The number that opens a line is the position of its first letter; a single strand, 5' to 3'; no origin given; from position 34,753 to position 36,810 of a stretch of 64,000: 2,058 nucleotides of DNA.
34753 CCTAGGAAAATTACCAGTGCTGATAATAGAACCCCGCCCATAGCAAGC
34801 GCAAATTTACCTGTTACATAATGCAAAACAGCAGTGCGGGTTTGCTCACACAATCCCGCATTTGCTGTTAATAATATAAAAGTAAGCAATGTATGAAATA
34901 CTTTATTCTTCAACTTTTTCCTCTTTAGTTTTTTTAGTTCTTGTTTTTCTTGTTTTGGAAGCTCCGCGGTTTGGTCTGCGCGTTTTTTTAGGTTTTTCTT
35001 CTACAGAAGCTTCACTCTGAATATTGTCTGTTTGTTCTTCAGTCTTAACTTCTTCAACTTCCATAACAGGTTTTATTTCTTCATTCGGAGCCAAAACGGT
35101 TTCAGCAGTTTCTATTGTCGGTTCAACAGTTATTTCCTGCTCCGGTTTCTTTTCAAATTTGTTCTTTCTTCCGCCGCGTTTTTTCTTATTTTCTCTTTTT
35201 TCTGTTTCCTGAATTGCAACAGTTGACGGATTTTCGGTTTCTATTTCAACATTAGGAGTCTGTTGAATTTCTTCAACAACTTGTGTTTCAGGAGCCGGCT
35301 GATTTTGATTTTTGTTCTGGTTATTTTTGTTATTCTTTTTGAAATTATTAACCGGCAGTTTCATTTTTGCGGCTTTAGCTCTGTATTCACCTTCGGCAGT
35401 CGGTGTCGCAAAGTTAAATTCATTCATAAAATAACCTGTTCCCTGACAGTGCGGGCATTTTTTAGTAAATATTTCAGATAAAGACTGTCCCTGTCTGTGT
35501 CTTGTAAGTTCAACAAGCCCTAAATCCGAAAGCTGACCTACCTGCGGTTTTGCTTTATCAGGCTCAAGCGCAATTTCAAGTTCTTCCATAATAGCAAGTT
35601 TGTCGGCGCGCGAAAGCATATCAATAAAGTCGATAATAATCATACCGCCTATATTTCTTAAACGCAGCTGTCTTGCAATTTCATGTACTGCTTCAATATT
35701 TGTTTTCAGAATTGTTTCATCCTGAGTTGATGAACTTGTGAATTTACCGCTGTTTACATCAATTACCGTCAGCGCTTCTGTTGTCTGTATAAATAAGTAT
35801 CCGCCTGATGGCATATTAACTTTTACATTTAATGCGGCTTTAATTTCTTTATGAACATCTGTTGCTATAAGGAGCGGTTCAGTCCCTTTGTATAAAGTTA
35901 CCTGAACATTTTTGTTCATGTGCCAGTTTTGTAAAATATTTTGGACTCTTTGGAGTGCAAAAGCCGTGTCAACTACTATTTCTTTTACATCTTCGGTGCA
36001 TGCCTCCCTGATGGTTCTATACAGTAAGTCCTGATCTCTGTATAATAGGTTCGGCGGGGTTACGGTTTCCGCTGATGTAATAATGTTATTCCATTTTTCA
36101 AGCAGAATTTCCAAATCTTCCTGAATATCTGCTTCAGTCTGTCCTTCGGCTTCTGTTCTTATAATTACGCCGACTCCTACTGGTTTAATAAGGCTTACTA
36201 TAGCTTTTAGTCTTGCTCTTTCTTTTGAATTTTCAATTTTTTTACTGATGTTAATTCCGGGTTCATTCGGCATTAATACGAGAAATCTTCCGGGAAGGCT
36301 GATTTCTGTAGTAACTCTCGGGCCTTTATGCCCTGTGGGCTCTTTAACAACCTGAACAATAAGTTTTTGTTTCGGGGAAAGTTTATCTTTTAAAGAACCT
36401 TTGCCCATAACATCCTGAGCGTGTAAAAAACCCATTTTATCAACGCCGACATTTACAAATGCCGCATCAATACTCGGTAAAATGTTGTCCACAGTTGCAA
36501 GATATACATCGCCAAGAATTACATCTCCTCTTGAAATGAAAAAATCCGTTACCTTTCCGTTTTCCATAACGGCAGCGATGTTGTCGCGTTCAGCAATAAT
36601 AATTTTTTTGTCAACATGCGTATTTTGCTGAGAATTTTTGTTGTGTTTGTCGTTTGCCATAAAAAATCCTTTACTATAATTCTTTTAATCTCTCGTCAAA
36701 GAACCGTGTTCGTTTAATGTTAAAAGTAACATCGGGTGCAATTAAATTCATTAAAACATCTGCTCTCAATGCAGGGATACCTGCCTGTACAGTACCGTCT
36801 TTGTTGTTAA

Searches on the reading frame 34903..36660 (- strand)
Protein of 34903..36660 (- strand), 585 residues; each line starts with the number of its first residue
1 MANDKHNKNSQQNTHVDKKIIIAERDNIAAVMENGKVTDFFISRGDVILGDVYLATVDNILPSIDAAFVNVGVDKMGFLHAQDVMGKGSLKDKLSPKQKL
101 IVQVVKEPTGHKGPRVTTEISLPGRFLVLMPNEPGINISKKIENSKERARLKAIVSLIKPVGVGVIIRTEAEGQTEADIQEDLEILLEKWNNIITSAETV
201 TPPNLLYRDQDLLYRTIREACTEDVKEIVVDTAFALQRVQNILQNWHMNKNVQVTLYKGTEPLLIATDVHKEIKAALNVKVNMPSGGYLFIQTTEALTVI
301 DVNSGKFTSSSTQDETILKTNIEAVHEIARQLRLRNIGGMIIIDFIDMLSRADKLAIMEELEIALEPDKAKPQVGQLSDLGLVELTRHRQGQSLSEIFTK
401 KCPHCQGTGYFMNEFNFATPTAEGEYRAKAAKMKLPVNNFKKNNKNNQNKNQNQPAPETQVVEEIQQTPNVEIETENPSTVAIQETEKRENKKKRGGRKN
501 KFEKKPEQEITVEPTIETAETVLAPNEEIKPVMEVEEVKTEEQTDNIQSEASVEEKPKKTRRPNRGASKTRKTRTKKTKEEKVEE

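Call 50: search_protein_families(library=pfam, proteins=[window:34903-36660:-], max_evalue=0.00001)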
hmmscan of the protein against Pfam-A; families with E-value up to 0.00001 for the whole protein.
window:34903-36660:- (585 aa): 1 family
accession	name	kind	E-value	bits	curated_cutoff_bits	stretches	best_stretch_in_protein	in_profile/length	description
PF10150.14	RNase_E_G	-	3.9e-97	325.3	25.5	1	121-389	1-269/270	Ribonuclease E/G family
